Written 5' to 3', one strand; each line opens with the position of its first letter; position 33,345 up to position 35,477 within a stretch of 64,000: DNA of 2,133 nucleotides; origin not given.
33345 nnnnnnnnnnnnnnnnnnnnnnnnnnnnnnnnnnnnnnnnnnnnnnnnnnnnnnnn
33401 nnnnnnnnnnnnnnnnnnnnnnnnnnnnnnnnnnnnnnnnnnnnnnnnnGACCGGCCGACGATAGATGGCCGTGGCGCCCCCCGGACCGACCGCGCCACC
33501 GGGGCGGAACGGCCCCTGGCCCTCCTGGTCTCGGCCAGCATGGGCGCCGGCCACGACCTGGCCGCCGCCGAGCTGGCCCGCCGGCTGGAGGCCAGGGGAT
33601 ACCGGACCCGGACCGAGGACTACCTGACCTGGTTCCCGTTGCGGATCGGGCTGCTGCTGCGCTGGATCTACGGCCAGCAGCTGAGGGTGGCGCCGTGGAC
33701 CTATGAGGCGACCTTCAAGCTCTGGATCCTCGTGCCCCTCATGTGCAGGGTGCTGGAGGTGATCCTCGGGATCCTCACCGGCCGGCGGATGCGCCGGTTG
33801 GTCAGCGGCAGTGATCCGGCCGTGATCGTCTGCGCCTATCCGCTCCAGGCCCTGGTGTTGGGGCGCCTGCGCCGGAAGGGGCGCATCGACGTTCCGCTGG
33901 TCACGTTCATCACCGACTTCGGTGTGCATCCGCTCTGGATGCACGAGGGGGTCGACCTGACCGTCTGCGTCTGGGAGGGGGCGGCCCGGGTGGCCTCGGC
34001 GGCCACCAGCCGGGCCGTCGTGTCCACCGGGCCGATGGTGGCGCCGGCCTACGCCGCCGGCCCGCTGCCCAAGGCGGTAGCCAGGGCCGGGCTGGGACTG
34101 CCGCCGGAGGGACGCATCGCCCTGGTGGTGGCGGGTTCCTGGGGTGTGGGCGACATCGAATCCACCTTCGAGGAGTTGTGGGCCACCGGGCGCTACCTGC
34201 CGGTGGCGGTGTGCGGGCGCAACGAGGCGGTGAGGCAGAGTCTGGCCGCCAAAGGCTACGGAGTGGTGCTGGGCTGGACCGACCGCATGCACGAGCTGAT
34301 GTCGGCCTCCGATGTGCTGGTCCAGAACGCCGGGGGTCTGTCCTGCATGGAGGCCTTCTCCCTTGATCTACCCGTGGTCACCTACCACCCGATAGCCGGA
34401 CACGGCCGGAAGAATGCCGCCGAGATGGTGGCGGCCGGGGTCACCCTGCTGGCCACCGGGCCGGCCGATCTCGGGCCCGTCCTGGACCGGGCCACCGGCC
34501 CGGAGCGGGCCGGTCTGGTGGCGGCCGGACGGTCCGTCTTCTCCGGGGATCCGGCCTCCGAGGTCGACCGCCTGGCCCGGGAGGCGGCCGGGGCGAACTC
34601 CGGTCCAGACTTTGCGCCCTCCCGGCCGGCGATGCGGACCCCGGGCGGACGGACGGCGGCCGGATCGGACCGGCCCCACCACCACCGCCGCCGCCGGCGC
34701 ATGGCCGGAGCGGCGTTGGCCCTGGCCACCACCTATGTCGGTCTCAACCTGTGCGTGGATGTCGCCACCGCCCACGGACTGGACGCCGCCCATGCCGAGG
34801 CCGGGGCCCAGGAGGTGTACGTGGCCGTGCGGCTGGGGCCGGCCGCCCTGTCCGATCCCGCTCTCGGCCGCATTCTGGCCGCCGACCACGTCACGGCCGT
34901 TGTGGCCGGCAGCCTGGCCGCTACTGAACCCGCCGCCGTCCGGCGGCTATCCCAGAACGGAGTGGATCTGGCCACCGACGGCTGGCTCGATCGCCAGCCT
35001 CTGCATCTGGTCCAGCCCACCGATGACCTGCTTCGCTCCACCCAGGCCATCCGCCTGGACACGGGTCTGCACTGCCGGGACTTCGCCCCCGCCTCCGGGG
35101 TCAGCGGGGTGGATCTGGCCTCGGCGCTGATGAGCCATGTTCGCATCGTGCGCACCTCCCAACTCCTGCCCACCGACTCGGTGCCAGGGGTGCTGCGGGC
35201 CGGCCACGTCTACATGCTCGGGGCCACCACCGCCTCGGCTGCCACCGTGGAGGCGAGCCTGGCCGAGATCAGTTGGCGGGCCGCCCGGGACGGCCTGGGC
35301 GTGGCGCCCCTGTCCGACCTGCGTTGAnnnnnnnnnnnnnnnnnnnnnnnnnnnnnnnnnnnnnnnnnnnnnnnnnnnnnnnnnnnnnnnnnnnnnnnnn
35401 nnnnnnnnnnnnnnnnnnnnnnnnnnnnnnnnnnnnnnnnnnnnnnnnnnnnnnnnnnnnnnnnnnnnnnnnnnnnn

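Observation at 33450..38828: Candidate make-flip-deacetylate glycolipid pathway: GT28/pseudo-NodB fusion, active NodB, Ppm1, orphan ABC ATPase and MprF-type flippase-like protein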

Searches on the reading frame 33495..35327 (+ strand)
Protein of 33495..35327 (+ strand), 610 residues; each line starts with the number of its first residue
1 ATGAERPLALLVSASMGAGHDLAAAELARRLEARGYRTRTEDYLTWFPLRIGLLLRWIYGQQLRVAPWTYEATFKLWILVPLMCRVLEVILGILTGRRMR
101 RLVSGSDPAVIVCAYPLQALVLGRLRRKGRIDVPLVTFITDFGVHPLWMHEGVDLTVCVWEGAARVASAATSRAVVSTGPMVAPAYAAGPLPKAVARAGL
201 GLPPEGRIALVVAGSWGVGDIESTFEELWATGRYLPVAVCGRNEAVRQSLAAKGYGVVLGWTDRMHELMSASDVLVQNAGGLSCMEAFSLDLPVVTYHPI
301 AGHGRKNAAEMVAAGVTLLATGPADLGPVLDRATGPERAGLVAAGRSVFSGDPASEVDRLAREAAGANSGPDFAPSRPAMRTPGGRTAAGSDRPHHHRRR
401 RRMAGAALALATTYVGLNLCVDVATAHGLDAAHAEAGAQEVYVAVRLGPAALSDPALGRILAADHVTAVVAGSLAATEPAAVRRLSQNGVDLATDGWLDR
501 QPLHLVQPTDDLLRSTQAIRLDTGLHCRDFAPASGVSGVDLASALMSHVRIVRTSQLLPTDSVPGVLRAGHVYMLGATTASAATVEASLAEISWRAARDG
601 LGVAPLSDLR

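Call 5: search_protein_families(library=pfam, proteins=[window:33495-35327:+], max_evalue=0.01)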
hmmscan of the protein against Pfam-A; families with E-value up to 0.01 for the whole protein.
window:33495-35327:+ (610 aa): 4 families
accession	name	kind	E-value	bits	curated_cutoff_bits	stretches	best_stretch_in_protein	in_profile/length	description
PF06925.17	MGDG_synth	-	2.1e-11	44.6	25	1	22-166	3-151/169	Monogalactosyldiacylglycerol (MGDG) synthase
PF04101.22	Glyco_tran_28_C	-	7.9e-05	23.2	22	1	235-318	32-121/166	Glycosyltransferase family 28 C-terminal domain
PF13692.12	Glyco_trans_1_4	-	0.0031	18.2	27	0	237-298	36-107/142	Glycosyl transferases group 1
PF00534.26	Glycos_transf_1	-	0.0035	17.3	26.4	1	252-301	66-125/172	Glycosyl transferases group 1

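Call 6: search_protein_families(library=ncbifam, proteins=[window:33495-35327:+], max_evalue=0.01)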
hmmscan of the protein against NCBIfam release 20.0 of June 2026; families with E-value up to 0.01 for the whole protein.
window:33495-35327:+ (610 aa): 2 families
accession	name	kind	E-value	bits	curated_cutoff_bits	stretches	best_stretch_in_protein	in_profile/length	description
NF010135.0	PRK13609.1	equivalog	5e-29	101.4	500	1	8-319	6-321/388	diglucosyl diacylglycerol synthase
NF010134.0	PRK13608.1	equivalog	7e-15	54.9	557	1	105-321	102-323/391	diglucosyl diacylglycerol synthase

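Call 8: find_homologous_proteins(query=window:33540-35327:+, max_evalue=0.00001)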
Query window:33540-35327:+ (595 aa): 515 proteins with E <= 0.00001 among 8000 candidates; the best 120 are listed.
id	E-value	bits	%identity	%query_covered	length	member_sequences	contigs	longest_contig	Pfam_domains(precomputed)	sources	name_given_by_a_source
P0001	0.0e+0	1298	100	100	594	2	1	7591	PF06925.18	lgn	-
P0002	0.0e+0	1132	88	100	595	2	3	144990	PF06925.18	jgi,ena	-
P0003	0.0e+0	1130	88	100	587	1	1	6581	PF06925.18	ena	-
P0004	0.0e+0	1126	88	100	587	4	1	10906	PF06925.18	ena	-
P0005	0.0e+0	1122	87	100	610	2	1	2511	PF06925.18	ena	-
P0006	4.5e-268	909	71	100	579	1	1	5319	PF06925.18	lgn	-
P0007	3.2e-267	906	71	100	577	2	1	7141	PF06925.18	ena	-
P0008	3.1e-211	721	61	100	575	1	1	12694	PF04101.23,PF06925.18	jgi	jgi:processive 1,2-diacylglycerol beta-glucosyltransferase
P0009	7.7e-211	720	92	57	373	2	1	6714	PF04101.23,PF06925.18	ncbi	ncbi:MAG: MGDG synthase family glycosyltransferase, partial [Acidimicrobiales bacterium]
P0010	3.2e-200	685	58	100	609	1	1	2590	PF00534.27,PF04101.23,PF06925.18,PF13692.13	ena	-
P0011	6.4e-191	654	57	100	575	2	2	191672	PF00534.27,PF04101.23,PF06925.18,PF13692.13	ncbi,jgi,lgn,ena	-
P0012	4.8e-158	546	50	100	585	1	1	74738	PF06925.18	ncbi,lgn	ncbi:MAG: MGDG synthase family glycosyltransferase [Acidimicrobiales bacterium]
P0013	2.3e-156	540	48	100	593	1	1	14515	PF06925.18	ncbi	ncbi:MAG: glycosyltransferase [Acidimicrobiales bacterium]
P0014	4.5e-153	529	47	100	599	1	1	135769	PF04101.23,PF06925.18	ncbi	-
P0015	5.0e-149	516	48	100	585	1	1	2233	PF00534.27,PF04101.23,PF06925.18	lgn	-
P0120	3.9e-112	394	42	96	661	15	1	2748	PF00534.27,PF06925.18,PF13692.13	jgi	jgi:processive 1,2-diacylglycerol beta-glucosyltransferase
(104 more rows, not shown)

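Call 10: find_related_loci(query=A1, collection=genome_contigs, flank=10000)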
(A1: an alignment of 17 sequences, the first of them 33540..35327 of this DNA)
Query A1 (595 aa) in genome_contigs; peptide patterns used: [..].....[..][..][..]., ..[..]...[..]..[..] (x = any residue, [..] = any of these).
532 stretches matched a pattern; 483 encode a relative of the query (tblastn E <= 1e-3); the best 80 are kept; 80 distinct loci.
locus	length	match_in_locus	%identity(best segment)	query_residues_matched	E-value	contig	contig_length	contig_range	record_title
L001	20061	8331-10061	88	1-595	0e+0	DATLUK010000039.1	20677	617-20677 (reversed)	MAG TPA_asm: Acidimicrobiales bacterium isolate SMAG_U13981 k141_1394221, whole genome shotgun sequence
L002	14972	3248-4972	57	1-595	0e+0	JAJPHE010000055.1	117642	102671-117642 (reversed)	MAG: Actinomycetota bacterium isolate Centralia_MAG_137 k107_23831107, whole genome shotgun sequence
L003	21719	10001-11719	50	1-594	5e-158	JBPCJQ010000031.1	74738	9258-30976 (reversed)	MAG: Acidimicrobiales bacterium isolate TH_ant_mag_30 S1Ck127_9780910_flag_0_multi_16.9957_len_74738, whole genome shotg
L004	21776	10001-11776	47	1-595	3e-152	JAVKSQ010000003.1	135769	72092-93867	MAG: Acidimicrobiales bacterium isolate PQ2_30S_bin_2 c_000000000003, whole genome shotgun sequence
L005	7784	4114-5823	47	1-594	6e-147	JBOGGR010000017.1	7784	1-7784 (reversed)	MAG: Acidimicrobiales bacterium isolate TC-S_metabat2.bin.60 k127_1358867, whole genome shotgun sequence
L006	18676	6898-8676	45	1-594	4e-146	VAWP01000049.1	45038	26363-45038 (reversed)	MAG: Actinobacteria bacterium isolate AC_9 14_0919_05_20cm_scaffold_391, whole genome shotgun sequence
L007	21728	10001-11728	47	1-595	3e-145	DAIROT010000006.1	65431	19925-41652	MAG TPA_asm: Acidimicrobiales bacterium isolate CTOTU21798 NODE_88_length_65431_cov_4.213610, whole genome shotgun seque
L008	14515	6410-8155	48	1-595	6e-147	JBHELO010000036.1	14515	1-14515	MAG: Acidimicrobiales bacterium isolate S2_bin.17.orig S2_k141_1378559, whole genome shotgun sequence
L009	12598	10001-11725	45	1-595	3e-140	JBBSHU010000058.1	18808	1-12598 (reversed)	MAG: Acidimicrobiales bacterium isolate LS3_sbin.15 LS3_sbin.15_K_384479_L_18808_cov_45.1408, whole genome shotgun seque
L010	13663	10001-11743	45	1-595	8e-140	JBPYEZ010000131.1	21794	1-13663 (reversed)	MAG: Acidimicrobiales bacterium isolate Bin.026.fastaField_pasture_P2 k127_5718131, whole genome shotgun sequence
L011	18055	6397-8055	46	1-566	4e-143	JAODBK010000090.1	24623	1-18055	MAG: Acidimicrobiales bacterium isolate RYN_50 scaffold_2845910, whole genome shotgun sequence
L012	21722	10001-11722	46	1-595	3e-139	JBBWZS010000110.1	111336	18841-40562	MAG: Acidimicrobiaceae bacterium isolate Holy_71 scaffold_8179749, whole genome shotgun sequence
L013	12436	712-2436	43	1-595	9e-139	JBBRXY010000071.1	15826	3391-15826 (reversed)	MAG: Acidimicrobiales bacterium isolate La5_maxbin2.246 La5_maxbin2.246_K_214842_L_15826_cov_15.9283, whole genome shotg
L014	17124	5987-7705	46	1-594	3e-138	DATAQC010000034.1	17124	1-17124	MAG TPA_asm: Acidimicrobiales bacterium isolate SMAG_U5457 k141_161192, whole genome shotgun sequence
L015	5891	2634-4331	48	1-594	4e-135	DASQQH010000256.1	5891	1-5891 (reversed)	MAG TPA_asm: Acidimicrobiales bacterium isolate SMAG_U10851 k141_163131, whole genome shotgun sequence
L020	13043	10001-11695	46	1-580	7e-132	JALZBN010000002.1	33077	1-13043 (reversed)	MAG: Actinomycetota bacterium isolate KAP bin118 SD1492_NODE_44_length_33077_cov_1.557693, whole genome shotgun sequence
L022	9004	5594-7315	44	1-595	2e-129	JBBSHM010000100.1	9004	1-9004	MAG: Acidimicrobiales bacterium isolate LS2_sbin.68 LS2_sbin.68_K_938741_L_9004_cov_16.2288, whole genome shotgun sequen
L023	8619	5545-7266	44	1-595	2e-129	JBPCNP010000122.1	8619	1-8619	MAG: Acidimicrobiales bacterium isolate TH_ant_mag_133 S1Ck127_3992466_flag_0_multi_45.7557_len_8619, whole genome shotg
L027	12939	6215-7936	38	1-595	5e-120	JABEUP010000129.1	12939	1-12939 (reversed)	MAG: Acidimicrobiaceae bacterium isolate MAG 6 k99_1003782, whole genome shotgun sequence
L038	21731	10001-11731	41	1-595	1e-116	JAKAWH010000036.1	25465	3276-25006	MAG: Actinomycetes bacterium isolate YP4.bin48 NODE_2688_length_25465_cov_1.638764, whole genome shotgun sequence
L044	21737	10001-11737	40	1-595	1e-114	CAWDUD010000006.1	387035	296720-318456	MAG: uncultured Acidimicrobiia bacterium isolate MFD05442.bin.2.230 genome assembly, contig: contig_4550, whole genome s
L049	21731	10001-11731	39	1-595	7e-113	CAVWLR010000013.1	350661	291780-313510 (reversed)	MAG: uncultured Actinomycetes bacterium isolate MFD09368.bin.2.19 genome assembly, contig: contig_6998, whole genome sho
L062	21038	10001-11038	54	1-346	3e-109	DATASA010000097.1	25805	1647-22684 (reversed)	MAG TPA_asm: Acidimicrobiales bacterium isolate SMAG_U5508 k141_1442092, whole genome shotgun sequence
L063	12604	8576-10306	37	1-595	1e-108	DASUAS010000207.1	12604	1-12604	MAG TPA_asm: Acidimicrobiia bacterium isolate SMAG_U2501 k141_891554, whole genome shotgun sequence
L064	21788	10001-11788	37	1-591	5e-108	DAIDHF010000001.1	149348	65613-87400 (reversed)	MAG TPA_asm: Acidimicrobiales bacterium isolate clean4 NODE_1_length_149348_cov_4.971066, whole genome shotgun sequence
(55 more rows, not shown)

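Call 37: predict_structure(alignment_id=A1)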
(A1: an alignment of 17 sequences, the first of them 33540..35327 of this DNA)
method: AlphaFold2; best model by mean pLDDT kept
length: 595 residues; sequences in the alignment: 17
mean_pLDDT: 83.0   pTM: 0.58
mean pLDDT of the five models: 83.0, 82.2, 81.1, 78.5, 77.0
residues with pLDDT >= 90: 259; 70-90: 255; 50-70: 45; < 50: 36
segments of 3 or more residues with pLDDT < 50: 354-381, 489-493
pLDDT, mean of each block of 10 residues (from residue 1): 70 93 88 82 77 78 75 87 90 90 90 92 89 89 92 90 87 91 94 86 79 96 88 92 89 96 78 93 87 90 93 97 94 88 90 45 36 40 60 72 74 81 92 92 93 88 90 90 54 60 81 67 73 80 83 91 91 93 93 88
secondary structure, 60 per line:
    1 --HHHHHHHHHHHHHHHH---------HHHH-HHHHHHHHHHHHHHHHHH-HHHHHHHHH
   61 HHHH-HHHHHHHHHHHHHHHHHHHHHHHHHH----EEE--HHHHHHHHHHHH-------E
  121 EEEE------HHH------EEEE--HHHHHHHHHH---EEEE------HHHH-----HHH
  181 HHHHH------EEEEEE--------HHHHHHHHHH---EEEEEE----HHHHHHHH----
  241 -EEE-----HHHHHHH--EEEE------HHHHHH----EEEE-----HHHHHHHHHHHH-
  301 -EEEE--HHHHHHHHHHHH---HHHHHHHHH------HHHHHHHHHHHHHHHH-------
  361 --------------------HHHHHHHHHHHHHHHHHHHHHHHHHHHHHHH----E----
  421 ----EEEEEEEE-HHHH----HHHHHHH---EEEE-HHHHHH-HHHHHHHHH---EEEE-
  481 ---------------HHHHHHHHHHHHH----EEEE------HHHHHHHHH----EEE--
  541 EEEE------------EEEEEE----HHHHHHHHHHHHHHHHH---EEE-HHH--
elements in order: H3-18 H28-31 H33-50 H52-64 H66-91 E96-98 H101-112 E120-124 E140-143 H146-155 E159-162 H169-172 H178-185 E192-197 H206-215 E219-224 H229-236 E242-244 H250-256 E259-262 H269-274 E279-282 H288-299 E302-305 H308-319 H323-331 H338-353 H381-411 E425-432 H434-437 H442-448 E452-455 H457-462 H464-472 E476-479 H496-508 E513-516 H523-531 E536-538 E541-544 E557-562 H567-583 E587-589

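Call 39: search_protein_families(library=pfam, proteins=[L022:3117-3677:+, L023:1653-2129:-, L012:15811-16599:-, L013:5000-6439:-, L003:14653-15933:-, L013:8057-8812:-, L020:8742-9848:-, L044:5547-6590:-, L063:11092-12129:-, L049:8291-8989:+], max_evalue=0.001)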
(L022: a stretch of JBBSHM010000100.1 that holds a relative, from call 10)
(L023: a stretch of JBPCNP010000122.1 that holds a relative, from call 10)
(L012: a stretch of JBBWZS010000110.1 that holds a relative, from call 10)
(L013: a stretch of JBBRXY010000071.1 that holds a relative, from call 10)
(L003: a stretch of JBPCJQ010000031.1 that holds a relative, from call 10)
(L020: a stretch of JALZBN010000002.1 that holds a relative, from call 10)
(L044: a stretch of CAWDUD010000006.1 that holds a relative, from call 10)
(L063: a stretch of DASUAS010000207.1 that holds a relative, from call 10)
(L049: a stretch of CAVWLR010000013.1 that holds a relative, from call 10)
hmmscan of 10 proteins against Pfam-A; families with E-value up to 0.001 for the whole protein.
L022:3117-3677:+ (186 aa): 0 families

L023:1653-2129:- (158 aa): 1 family
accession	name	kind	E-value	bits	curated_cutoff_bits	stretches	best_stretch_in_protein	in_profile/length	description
PF00293.34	NUDIX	-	5.4e-20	72.2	21.1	1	28-137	2-120/134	NUDIX domain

L012:15811-16599:- (262 aa): 2 families
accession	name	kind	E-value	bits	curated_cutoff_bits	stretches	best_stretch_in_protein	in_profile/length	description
PF13561.12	adh_short_C2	-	1.5e-70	237.9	27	1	7-246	1-236/236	Enoyl-(Acyl carrier protein) reductase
PF00106.31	adh_short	-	3.4e-16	59.8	26.6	1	1-191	1-188/195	short chain dehydrogenase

L013:5000-6439:- (479 aa): 2 families
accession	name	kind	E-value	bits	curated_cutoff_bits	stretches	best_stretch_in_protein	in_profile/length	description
PF01039.27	Carboxyl_trans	-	5.7e-120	401.7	22.3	1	33-466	45-484/493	Carboxyl transferase domain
PF03255.19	ACCA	-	1.5e-14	54.3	23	1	261-365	88-201/310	Acetyl co-enzyme A carboxylase carboxyltransferase-like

L003:14653-15933:- (426 aa): 3 families
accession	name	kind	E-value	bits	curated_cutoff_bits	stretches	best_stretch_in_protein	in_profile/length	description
PF00109.32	ketoacyl-synt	-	5.2e-49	167.6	20.8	1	16-254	3-250/252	Beta-ketoacyl synthase, N-terminal domain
PF02801.28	Ketoacyl-synt_C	-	1.4e-35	122.3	20.8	1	265-376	2-118/119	Beta-ketoacyl synthase, C-terminal domain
PF00108.29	Thiolase_N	-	0.0002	21.3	26.4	1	151-202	63-114/260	Thiolase, N-terminal domain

L013:8057-8812:- (251 aa): 3 families
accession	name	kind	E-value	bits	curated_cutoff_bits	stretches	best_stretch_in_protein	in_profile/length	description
PF13561.12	adh_short_C2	-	1.2e-63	215.3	27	1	14-247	1-235/236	Enoyl-(Acyl carrier protein) reductase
PF00106.31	adh_short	-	1.4e-55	188.3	26.6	1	8-202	1-194/195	short chain dehydrogenase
PF08659.16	KR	-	8.9e-21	75.1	22.6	1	10-171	3-163/180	KR domain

L020:8742-9848:- (368 aa): 1 family
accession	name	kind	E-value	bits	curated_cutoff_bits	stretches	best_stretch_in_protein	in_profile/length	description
PF00583.31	Acetyltransf_1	-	2.6e-08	34.6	20.7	1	208-346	3-107/116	Acetyltransferase (GNAT) family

L044:5547-6590:- (347 aa): 1 family
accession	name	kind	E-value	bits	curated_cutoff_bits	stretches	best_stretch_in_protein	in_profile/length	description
PF02720.22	DUF222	-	7.6e-15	55.5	24.4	1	21-298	3-306/306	Domain of unknown function (DUF222)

L063:11092-12129:- (345 aa): 3 families
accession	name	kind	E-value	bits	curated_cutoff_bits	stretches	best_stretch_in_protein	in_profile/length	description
PF08450.18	SGL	-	3.4e-06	27.3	26.3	1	57-212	92-244/246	SMP-30/Gluconolactonase/LRE-like region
PF07494.17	Reg_prop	-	9.2e-05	22.6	20.4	0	52-68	6-22/24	Two component regulator propeller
PF07995.17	GSDH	-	0.00034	20.5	25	0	185-298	172-288/332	Glucose / Sorbosone dehydrogenase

L049:8291-8989:+ (232 aa): 0 families

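Call 40: fold_search(model_id=the predicted structure, library=pdb)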
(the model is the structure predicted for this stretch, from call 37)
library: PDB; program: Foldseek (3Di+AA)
matches with E <= 10: 1635; with E <= 0.001: 248
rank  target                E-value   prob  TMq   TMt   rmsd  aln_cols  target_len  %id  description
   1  4x1t                  2.1e-14  1.00  0.38  0.68   3.8       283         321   25  The crystal structure of Arabidopsis thaliana galactolipid synthase MGD1 in complex with UDP (released 2016-02-10)
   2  4wyi                  5.5e-14  1.00  0.38  0.63   4.6       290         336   24  The crystal structure of Arabidopsis thaliana galactolipid synthase, MGD1 (apo-form) (released 2016-02-17)
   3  8b5s_B                6.3e-09  1.00  0.28  0.42   7.3       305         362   14  Crystal Structure of P. aeruginosa WaaG in complex with UDP-glucose (released 2023-10-04)
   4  2iv7                  6.6e-09  1.00  0.29  0.42   6.9       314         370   16  Crystal Structure of WaaG, a glycosyltransferase involved in lipopolysaccharide biosynthesis (released 2006-10-11)
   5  1f0k_A                1.3e-08  1.00  0.36  0.56   7.6       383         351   20  THE 1.9 ANGSTROM CRYSTAL STRUCTURE OF E. COLI MURG (released 2000-07-27)
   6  1nlm_A                2.4e-08  1.00  0.37  0.58   7.4       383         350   20  CRYSTAL STRUCTURE OF MURG:GLCNAC COMPLEX (released 2003-02-11)
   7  8b5s_A                2.7e-08  1.00  0.29  0.44   6.6       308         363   15  Crystal Structure of P. aeruginosa WaaG in complex with UDP-glucose (released 2023-10-04)
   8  8b5q_A                2.9e-08  1.00  0.29  0.43   7.2       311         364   16  Crystal Structure of P. aeruginosa WaaG in complex with UMP (released 2023-10-04)
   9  8b62_A                3.4e-08  1.00  0.29  0.44   6.6       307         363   14  Crystal Structure of P. aeruginosa WaaG in complex with UDP-galactose (released 2023-10-04)
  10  8b5q_B                3.6e-08  1.00  0.29  0.42   7.1       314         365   15  Crystal Structure of P. aeruginosa WaaG in complex with UMP (released 2023-10-04)
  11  3mbo_C                8.1e-08  1.00  0.34  0.50   5.8       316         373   12  Crystal Structure of the Glycosyltransferase BaBshA bound with UDP and L-malate (released 2010-09-29)
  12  3s2u                  1.4e-07  1.00  0.39  0.66   6.5       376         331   20  Crystal structure of the Pseudomonas aeruginosa MurG:UDP-GlcNAc substrate complex (released 2012-09-26)
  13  3mbo_F                1.5e-07  1.00  0.33  0.50   5.9       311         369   12  Crystal Structure of the Glycosyltransferase BaBshA bound with UDP and L-malate (released 2010-09-29)
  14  8xfw_B                4.9e-07  1.00  0.32  0.42   7.0       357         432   15  Crystal structure of MiCGT(M148A/V190T/S121D) in complex with UDP (released 2024-12-18)
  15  2jlb_A                5.7e-07  1.00  0.26  0.28  10.3       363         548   13  Xanthomonas campestris putative OGT (XCC0866), complex with UDP- GlcNAc phosphonate analogue (released 2008-11-25)
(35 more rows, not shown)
